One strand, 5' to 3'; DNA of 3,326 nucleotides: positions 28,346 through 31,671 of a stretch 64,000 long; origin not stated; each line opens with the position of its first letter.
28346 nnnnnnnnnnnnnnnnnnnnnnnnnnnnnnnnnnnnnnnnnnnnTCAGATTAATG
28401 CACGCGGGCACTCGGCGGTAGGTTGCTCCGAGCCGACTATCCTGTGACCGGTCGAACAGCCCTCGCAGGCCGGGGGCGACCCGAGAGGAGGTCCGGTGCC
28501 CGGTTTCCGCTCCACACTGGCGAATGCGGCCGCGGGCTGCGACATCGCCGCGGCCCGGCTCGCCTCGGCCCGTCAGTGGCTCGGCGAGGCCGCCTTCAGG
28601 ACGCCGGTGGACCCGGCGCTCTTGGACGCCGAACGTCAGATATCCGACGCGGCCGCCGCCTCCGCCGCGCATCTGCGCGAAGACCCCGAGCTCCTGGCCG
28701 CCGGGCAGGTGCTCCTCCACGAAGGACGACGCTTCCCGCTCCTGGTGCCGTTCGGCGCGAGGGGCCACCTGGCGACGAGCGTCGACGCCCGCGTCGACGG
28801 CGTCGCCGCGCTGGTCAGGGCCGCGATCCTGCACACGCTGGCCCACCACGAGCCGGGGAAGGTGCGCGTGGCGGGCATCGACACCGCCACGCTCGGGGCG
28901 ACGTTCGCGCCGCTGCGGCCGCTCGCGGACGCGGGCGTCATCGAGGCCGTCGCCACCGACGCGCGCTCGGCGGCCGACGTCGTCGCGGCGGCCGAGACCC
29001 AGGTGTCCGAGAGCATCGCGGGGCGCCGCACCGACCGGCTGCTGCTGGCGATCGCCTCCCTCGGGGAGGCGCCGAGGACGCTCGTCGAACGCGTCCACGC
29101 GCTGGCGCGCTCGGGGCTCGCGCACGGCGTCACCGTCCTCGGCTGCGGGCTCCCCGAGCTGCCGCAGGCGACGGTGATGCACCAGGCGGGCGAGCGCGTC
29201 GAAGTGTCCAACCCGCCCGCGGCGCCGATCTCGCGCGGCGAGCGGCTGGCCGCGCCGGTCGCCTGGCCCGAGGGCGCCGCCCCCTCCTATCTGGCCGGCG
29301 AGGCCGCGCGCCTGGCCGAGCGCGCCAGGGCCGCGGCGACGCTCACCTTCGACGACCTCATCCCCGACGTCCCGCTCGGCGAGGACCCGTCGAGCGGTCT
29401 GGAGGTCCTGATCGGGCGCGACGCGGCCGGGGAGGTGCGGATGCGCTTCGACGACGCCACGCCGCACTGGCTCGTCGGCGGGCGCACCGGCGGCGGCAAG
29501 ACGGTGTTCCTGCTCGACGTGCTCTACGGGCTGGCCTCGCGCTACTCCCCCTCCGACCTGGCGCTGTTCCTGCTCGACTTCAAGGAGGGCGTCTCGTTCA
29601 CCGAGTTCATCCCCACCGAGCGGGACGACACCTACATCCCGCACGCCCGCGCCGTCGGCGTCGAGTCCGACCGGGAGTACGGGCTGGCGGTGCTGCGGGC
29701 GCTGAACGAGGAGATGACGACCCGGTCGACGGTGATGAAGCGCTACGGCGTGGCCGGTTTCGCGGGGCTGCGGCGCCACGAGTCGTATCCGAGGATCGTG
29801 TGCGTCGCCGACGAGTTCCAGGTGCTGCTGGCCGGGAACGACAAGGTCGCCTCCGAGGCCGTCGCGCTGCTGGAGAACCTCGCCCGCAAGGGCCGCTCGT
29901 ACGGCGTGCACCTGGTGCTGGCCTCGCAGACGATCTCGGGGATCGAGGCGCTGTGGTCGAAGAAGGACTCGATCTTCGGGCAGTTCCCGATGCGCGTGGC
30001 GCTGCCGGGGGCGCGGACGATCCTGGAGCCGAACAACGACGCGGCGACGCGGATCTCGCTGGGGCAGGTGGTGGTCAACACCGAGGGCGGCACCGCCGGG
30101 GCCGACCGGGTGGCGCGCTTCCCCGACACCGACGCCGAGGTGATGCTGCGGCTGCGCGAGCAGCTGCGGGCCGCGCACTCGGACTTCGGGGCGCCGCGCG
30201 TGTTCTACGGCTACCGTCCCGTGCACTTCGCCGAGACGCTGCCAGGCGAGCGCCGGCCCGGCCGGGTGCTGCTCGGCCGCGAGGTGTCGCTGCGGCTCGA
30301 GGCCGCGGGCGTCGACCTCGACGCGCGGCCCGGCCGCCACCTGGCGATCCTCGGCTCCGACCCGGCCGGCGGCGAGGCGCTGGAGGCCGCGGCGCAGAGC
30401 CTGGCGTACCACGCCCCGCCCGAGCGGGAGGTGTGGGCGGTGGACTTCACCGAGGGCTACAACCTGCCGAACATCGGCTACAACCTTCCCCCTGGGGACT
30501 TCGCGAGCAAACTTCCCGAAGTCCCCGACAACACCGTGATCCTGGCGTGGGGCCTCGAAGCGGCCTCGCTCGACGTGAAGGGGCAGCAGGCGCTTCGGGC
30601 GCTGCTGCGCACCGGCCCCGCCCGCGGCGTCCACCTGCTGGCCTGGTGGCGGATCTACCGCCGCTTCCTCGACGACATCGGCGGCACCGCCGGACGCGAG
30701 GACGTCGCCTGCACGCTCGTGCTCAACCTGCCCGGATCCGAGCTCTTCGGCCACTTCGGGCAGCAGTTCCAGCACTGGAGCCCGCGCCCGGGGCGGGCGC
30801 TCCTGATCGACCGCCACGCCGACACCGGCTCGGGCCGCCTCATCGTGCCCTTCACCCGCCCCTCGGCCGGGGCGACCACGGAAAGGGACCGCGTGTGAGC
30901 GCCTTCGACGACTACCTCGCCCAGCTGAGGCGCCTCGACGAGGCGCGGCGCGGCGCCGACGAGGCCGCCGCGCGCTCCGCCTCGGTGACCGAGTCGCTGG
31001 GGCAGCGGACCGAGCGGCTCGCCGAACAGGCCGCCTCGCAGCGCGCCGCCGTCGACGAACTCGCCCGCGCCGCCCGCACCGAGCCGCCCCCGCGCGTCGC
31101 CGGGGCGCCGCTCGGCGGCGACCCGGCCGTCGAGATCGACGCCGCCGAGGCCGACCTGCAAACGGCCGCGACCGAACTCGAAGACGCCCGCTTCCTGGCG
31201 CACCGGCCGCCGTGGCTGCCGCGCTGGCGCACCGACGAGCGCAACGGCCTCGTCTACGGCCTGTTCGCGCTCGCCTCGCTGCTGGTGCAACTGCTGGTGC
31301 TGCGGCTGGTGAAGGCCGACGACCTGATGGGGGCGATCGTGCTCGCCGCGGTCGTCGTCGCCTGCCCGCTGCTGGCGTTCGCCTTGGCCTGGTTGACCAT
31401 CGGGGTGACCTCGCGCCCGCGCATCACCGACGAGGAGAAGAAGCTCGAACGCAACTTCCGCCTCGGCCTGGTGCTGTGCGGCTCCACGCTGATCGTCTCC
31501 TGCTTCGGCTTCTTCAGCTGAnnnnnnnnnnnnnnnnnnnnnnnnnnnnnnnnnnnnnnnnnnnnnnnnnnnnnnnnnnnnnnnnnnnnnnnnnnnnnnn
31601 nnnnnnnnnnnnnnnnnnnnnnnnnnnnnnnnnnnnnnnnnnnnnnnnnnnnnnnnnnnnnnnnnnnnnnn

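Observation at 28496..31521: Orphan TM-less FtsK/SpoIIIE ATPase with degenerate flanking P-loop domains, coupled to a 3-TM protein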

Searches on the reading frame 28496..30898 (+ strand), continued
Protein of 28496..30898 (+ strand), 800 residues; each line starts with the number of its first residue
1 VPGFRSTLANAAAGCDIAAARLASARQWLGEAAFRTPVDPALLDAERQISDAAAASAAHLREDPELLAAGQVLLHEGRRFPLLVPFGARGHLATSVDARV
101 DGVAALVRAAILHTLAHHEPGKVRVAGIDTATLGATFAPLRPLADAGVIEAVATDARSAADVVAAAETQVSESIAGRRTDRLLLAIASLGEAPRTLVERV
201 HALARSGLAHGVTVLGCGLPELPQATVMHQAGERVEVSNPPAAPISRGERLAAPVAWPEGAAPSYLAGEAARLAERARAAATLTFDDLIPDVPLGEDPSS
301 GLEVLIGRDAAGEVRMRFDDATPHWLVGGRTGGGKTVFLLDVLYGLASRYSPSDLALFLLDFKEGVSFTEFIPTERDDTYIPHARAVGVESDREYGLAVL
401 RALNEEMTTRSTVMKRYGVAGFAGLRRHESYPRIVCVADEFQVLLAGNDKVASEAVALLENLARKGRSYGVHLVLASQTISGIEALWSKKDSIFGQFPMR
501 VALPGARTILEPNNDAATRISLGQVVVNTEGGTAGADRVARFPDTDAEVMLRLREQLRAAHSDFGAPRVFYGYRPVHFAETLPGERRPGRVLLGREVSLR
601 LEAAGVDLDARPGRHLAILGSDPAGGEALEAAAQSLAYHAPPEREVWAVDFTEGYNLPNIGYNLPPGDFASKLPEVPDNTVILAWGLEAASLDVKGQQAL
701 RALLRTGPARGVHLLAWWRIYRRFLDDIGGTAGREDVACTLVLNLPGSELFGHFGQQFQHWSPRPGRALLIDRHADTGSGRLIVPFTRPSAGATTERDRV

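Call 54: search_dna_similar(query=window:28496-30898:+, collection=plasmids, mode=protein, max_rows=25)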
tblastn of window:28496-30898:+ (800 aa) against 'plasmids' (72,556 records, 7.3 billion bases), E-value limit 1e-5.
Records with a match: 328; places in all: 361; records where one place covers at least 80% of the query: 0.
Best place of each record, by identity: <60% 328.
By first word of the organism name: Ralstonia 135; Streptomyces 39; Bacillus 27; Mycobacterium 17; Enterococcus 10; Escherichia 10; Mycolicibacterium 7; Rhodococcus 4; Tsukamurella 4; Prevotella 4; and 52 more.
By predicted mobility (MOB-suite, as given by PLSDB): non-mobilizable 173; mobilizable 146; conjugative 9.
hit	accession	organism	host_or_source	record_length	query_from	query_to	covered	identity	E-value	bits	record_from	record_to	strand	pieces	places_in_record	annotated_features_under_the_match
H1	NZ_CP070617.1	Rhodococcus pseudokoreensis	cell culture,rhizosphere of apple ...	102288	299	787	61%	32.7%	5e-56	217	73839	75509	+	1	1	FtsK/SpoIIIE domain-containing protein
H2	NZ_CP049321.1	Caballeronia sp. SBC2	whole organism,soil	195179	287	622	42%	32.5%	5e-30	136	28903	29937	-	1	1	FtsK/SpoIIIE domain-containing protein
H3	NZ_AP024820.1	Helicobacter sp. NHP19-012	Felis catus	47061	288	524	30%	38.5%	4e-29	133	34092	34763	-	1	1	FtsK/SpoIIIE domain-containing protein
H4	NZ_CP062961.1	Rothia terrae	culture,dirt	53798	300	580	35%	31.2%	2e-19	102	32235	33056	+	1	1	FtsK/SpoIIIE domain-containing protein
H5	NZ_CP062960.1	Rothia terrae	culture,dirt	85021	300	580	35%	31.2%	2e-19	102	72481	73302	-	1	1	FtsK/SpoIIIE domain-containing protein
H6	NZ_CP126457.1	Rhodococcus sp. AH-ZY2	single cell,soil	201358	306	537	29%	36.7%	7e-32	142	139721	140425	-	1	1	FtsK/SpoIIIE domain-containing protein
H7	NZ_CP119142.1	Neisseria gonorrhoeae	Homo sapiens,whole organism,synovial ...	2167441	297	589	37%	27.4%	4e-7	62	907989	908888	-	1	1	none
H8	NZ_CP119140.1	Neisseria gonorrhoeae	Homo sapiens,whole organism,blood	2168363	297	589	37%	27.4%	4e-7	62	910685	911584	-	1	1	none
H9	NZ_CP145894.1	Paenibacillus amylolyticus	whole organism,soil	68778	299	566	34%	29.4%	4e-8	65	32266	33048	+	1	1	FtsK/SpoIIIE domain-containing protein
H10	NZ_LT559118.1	Nonomuraea gerenzanensis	-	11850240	306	542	30%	30.7%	4e-14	85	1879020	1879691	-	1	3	none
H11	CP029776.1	Deinococcus actinosclerus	mixed culture,wastewater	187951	324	543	28%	32.5%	2e-21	108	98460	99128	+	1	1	DNA translocase FtsK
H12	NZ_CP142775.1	Pediococcus pentosaceus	single cell,Camel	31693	300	522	28%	31.4%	1e-14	86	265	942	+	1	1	none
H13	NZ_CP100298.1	Burkholderia glumae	cell culture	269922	295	503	26%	32.9%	8e-10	71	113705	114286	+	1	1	DNA translocase FtsK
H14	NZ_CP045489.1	Natronorubrum aibiense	single cell,Xinjiang Aibi Salt Lake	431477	324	533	26%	32.0%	5e-10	71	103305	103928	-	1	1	FtsK/SpoIIIE domain-containing protein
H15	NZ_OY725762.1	Parabacteroides distasonis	-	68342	302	511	26%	31.9%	7e-9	67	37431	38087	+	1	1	DNA translocase FtsK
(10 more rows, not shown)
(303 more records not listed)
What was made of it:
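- On Streptomyces TraB (plasmid/AICE transfer): Streptomyces plasmid hits cover about 31% at 27% identity (call 54).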

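Call 55: get_annotated_region(hit=H1, flank=8000)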
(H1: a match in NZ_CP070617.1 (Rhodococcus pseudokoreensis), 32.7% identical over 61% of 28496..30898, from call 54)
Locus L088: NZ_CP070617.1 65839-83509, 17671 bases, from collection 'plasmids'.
description: Rhodococcus pseudokoreensis strain R79 plasmid unnamed2, complete sequence
organism: Rhodococcus pseudokoreensis (NCBI taxid 2811421)
taxonomy: Bacteria; Actinomycetota; Actinomycetes; Mycobacteriales; Nocardiaceae; Rhodococcus; Rhodococcus pseudokoreensis
host: -; source: cell culture,rhizosphere of apple plantlets grown in replant diseased soil; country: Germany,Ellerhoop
typing (MOB-suite, as given by PLSDB): non-mobilizable
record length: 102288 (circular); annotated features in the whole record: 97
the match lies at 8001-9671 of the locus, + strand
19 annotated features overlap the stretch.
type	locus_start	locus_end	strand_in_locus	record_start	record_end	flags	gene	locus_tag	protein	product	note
CDS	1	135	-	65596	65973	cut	-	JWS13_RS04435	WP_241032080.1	hypothetical protein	-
CDS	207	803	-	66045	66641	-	-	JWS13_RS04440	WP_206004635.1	hypothetical protein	-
CDS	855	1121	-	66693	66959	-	-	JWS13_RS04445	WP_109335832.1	hypothetical protein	-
CDS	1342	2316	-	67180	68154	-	-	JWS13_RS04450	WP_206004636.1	recombinase family protein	GO:0006310 - DNA recombination [Evidence IEA]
CDS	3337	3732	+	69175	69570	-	-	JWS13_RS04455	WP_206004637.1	hypothetical protein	-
CDS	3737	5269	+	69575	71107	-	-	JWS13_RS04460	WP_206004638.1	Hsp70 family protein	-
CDS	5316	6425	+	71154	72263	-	-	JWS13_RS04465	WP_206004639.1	tetratricopeptide repeat protein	-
CDS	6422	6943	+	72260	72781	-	grpE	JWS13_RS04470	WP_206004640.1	nucleotide exchange factor GrpE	GO:0006457 - protein folding [Evidence IEA]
CDS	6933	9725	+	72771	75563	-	-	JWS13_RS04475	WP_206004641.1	FtsK/SpoIIIE domain-containing protein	-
CDS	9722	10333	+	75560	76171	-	-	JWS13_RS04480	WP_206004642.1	hypothetical protein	-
CDS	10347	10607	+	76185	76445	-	-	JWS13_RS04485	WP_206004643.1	hypothetical protein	-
CDS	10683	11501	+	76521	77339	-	-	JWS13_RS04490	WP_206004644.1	hypothetical protein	-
CDS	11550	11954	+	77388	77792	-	-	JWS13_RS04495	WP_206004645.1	hypothetical protein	-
CDS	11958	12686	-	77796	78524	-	-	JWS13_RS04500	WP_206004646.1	hypothetical protein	-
CDS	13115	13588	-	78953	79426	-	-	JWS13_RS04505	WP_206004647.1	hypothetical protein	-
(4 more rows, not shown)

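Call 60: search_protein_families(library=padloc, proteins=[window:28496-30898:+], max_evalue=0.01)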
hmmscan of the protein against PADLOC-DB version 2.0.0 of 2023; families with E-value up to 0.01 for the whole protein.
window:28496-30898:+ (800 aa): 7 families
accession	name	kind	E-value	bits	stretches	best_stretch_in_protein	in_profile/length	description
PDLC04140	mad8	-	5.4e-16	57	1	302-504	2-252/314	mads_8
PDLC02806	SspH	-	6.4e-16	55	1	320-478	1535-1688/1766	SspH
PDLC02804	SspH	-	8.6e-12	41.3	1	296-492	1307-1499/1561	SspH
PDLC01055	HerA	-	0.00061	16.7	0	313-354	148-189/532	Type III coevolved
PDLC04105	HerA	-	0.0017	15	0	434-480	420-469/576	-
PDLC04100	HerA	-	0.0045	13.7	0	445-483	455-492/580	-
PDLC04104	HerA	-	0.0092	12.7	0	434-483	221-273/379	-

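Call 65: find_encoding_contigs(protein=P0061, flank=10000, max_places=1)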
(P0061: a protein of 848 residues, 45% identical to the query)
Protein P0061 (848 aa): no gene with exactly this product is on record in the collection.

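Call 109: search_dna_similar(query=window:28496-30898:+, collection=phages, mode=protein, max_rows=8)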
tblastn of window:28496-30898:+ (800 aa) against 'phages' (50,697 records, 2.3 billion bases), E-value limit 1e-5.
Records with a match: 226; places in all: 226; records where one place covers at least 80% of the query: 0.
Best place of each record, by identity: <60% 226.
By first word of the organism name: Bacillus 120; Mycobacterium 52; Bacteriophage 24; Listeria 10; Geobacillus 5; Ralstonia 5; Enterococcus 3; Cylindrospermopsis 2; Staphylococcus 2; Phage 1; and 2 more.
By host as written in the record: Mycobacterium smegmatis mc2 155 43; - 32; Bacillus cereus 16; Bacillus subtilis 16; Listeria monocytogenes 9; Bacillus subtilis BEST7003 8; Bacillus megaterium 6; Geobacillus thermodenitrificans 5; and 52 more.
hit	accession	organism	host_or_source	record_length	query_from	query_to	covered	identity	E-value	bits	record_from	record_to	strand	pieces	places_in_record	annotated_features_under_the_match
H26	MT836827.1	Bacteriophage sp.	human fecal samples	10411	285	503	27%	33.8%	7e-20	101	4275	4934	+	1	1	record has no annotation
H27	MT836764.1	Bacteriophage sp.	human fecal samples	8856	302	542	30%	29.0%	7e-7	59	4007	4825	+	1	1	record has no annotation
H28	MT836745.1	Bacteriophage sp.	human fecal samples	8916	295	570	35%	24.9%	4e-7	60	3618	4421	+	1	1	record has no annotation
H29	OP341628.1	Geobacillus phage vB_GthS_PK5.1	Geobacillus thermodenitrificans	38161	299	544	31%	27.8%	2e-7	61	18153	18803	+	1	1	FtsK/SpoIIIE family protein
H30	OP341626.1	Geobacillus phage vB_GthS_PK3.5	Geobacillus thermodenitrificans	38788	299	544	31%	27.6%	8e-7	59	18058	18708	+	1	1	FtsK/SpoIIIE family protein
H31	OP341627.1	Geobacillus phage vB_GthS_PK3.6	Geobacillus thermodenitrificans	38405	299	544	31%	27.6%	1e-6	59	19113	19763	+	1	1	FtsK/SpoIIIE family protein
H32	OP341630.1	Geobacillus phage vB_GthS_PT9.1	Geobacillus thermodenitrificans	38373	299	544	31%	27.6%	2e-6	58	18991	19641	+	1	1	FtsK/SpoIIIE family protein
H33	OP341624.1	Geobacillus phage vB_GthS_NIIg9.7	Geobacillus thermodenitrificans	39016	299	544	31%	27.6%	2e-6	57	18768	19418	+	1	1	FtsK/SpoIIIE family protein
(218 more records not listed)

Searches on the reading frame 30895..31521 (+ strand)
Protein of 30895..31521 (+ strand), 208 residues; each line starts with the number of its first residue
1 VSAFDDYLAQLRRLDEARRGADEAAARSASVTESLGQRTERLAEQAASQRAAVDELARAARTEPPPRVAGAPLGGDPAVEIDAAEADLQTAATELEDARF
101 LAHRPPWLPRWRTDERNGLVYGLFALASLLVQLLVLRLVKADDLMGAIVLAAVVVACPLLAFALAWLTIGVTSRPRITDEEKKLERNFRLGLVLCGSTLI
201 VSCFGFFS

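Call 8: search_protein_families(library=pfam, proteins=[window:30895-31521:+], max_evalue=0.01)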
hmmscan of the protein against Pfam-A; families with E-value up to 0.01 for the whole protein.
window:30895-31521:+ (208 aa): 0 families

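Call 49: search_protein_families(library=pfam, proteins=[window:30895-31521:+], max_evalue=0.1)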
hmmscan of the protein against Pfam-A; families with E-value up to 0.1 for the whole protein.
window:30895-31521:+ (208 aa): 0 families

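Call 60: search_protein_families(library=padloc, proteins=[window:30895-31521:+], max_evalue=0.01)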
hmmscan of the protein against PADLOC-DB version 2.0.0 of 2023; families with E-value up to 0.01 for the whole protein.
window:30895-31521:+ (208 aa): 0 families

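Call 61: search_protein_families(library=ncbifam, proteins=[window:30895-31521:+], max_evalue=0.01)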
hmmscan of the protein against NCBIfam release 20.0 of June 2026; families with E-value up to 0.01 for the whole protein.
window:30895-31521:+ (208 aa): 0 families

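Call 83: find_homologous_proteins(query=window:30895-31521:+, max_evalue=0.001)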
Query window:30895-31521:+ (208 aa): 65 proteins with E <= 0.001 among 6620 candidates.
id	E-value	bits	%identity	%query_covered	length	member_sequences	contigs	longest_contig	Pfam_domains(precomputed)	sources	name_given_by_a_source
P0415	1.0e-126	438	100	100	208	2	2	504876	-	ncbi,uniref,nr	ncbi:hypothetical protein [Glycomyces tenuis]|uniref:hypothetical protein n=1 Tax=Glycomyces tenuis 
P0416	3.7e-114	397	90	100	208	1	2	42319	-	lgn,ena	-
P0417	1.4e-110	385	88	100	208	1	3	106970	-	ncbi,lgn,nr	ncbi:MAG TPA: hypothetical protein VFU12_07555 [Glycomyces sp.]|nr:hypothetical protein [Glycomyces 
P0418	5.9e-110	383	87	100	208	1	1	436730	-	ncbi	ncbi:hypothetical protein [Glycomyces tarimensis]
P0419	1.3e-109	382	86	100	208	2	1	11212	-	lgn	-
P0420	2.5e-109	381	86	100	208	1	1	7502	-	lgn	-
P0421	8.9e-108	376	84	100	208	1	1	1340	-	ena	-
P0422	1.8e-106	372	82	100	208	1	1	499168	-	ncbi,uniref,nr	ncbi:hypothetical protein [Glycomyces xiaoerkulensis]|uniref:hypothetical protein n=1 Tax=Glycomyces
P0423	4.1e-105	368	83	100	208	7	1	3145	-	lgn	-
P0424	2.2e-97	342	78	100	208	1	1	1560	-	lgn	-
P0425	7.5e-97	341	77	100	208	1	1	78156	-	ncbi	ncbi:hypothetical protein GCM10027447_31730 [Glycomyces halotolerans]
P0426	1.6e-95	336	76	100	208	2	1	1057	-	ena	-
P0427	1.6e-95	336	75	100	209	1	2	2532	-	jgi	jgi:hypothetical protein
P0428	2.2e-94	333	75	100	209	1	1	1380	-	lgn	-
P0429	2.6e-94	332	76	100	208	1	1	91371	-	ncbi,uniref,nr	ncbi:hypothetical protein [Glycomyces albidus]|uniref:Uncharacterized protein n=1 Tax=Glycomyces alb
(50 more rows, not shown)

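Call 91: predict_structure(alignment_id=A4)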
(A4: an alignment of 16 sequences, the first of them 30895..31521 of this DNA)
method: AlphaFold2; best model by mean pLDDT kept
length: 208 residues; sequences in the alignment: 16
mean_pLDDT: 80.4   pTM: 0.45
mean pLDDT of the five models: 80.4, 76.8, 74.4, 71.2, 67.5
residues with pLDDT >= 90: 22; 70-90: 149; 50-70: 36; < 50: 1
segments of 3 or more residues with pLDDT < 50: none
pLDDT, mean of each block of 10 residues (from residue 1): 89 94 87 87 89 86 79 80 86 78 63 68 88 84 82 86 85 60 66 81 70
secondary structure, 60 per line:
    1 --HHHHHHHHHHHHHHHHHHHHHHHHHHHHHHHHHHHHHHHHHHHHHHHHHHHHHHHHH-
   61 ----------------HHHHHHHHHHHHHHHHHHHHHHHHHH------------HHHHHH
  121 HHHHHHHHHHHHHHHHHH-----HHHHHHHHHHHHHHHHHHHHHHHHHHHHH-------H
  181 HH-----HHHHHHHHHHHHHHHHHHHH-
elements in order: H3-59 H77-102 H115-138 H144-172 H188-207

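Call 105: fold_search(model_id=the predicted structure, library=pdb)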
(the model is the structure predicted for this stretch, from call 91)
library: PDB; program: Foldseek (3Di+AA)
matches with E <= 10: 29; with E <= 0.001: 0
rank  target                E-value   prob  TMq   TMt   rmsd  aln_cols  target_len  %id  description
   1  6dg6_A                2.0e+00  0.21  0.20  0.33  12.4       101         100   13  Structure of a de novo designed Interleukin-2/Interleukin-15 mimetic (released 2019-01-16)
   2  8aiw_B                4.1e+00  0.11  0.17  0.30  16.9        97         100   11  Structure of the K5/CagI complex (released 2023-05-17)
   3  1jad_A                4.3e+00  0.09  0.26  0.23  24.9       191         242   15  C-terminal Domain of Turkey PLC-beta (released 2001-12-28)
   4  6wjc_A                4.3e+00  0.05  0.17  0.10  16.8       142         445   13  Muscarinic acetylcholine receptor 1 - muscarinic toxin 7 complex (released 2020-07-08)
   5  4nhw_B                4.5e+00  0.13  0.23  0.22   9.2       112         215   14  Crystal structure of glutathione transferase SMc00097 from Sinorhizobium meliloti, target EFI-507275, with one glutath (released 2013-11-20)
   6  7xn9                  5.0e+00  0.05  0.14  0.07  18.8       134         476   11  Crystal structure of SSTR2 and L-054,522 complex (released 2022-08-03)
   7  8qtr_B                5.6e+00  0.06  0.20  0.16  12.2       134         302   12  Cryo-EM structure of the FB-bound yeast Ceramide Synthase (released 2024-10-23)
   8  7n0k_A                5.6e+00  0.06  0.19  0.14  11.3       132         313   19  Cryo-EM structure of TACAN in the apo form (TMEM120A) (released 2021-09-15)
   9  1t72_A                5.6e+00  0.03  0.16  0.16  19.7       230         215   11  Crystal structure of phosphate transport system protein phoU from Aquifex aeolicus (released 2004-12-07)
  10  8qtn_B                6.8e+00  0.07  0.22  0.17  12.1       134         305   12  Cryo-EM structure of the apo yeast Ceramide Synthase (released 2024-10-23)
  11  5jdo_A                6.8e+00  0.02  0.15  0.13  18.1       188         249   13  T. congolense haptoglobin-haemoglobin receptor in complex with haemoglobin (released 2016-04-27)
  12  6dg6_F                7.2e+00  0.08  0.19  0.33  12.4       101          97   13  Structure of a de novo designed Interleukin-2/Interleukin-15 mimetic (released 2019-01-16)
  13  5qpd                  7.2e+00  0.04  0.17  0.12  17.3       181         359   10  PanDDA analysis group deposition -- Crystal Structure of T. cruzi FPPS in complex with FMOPL000293a (released 2020-04-29)
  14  1wcr_A                7.6e+00  0.16  0.24  0.41   6.0        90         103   10  Trimeric Structure of the Enzyme IIA from Escherichia coli Phosphotransferase System Specific for N,N'-Diacetylchitobi (released 2005-01-19)
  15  9div_C                8.0e+00  0.03  0.16  0.21  16.8       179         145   15  The crystal structure of de novo designed ChuA binding protein C8 (released 2025-05-21)
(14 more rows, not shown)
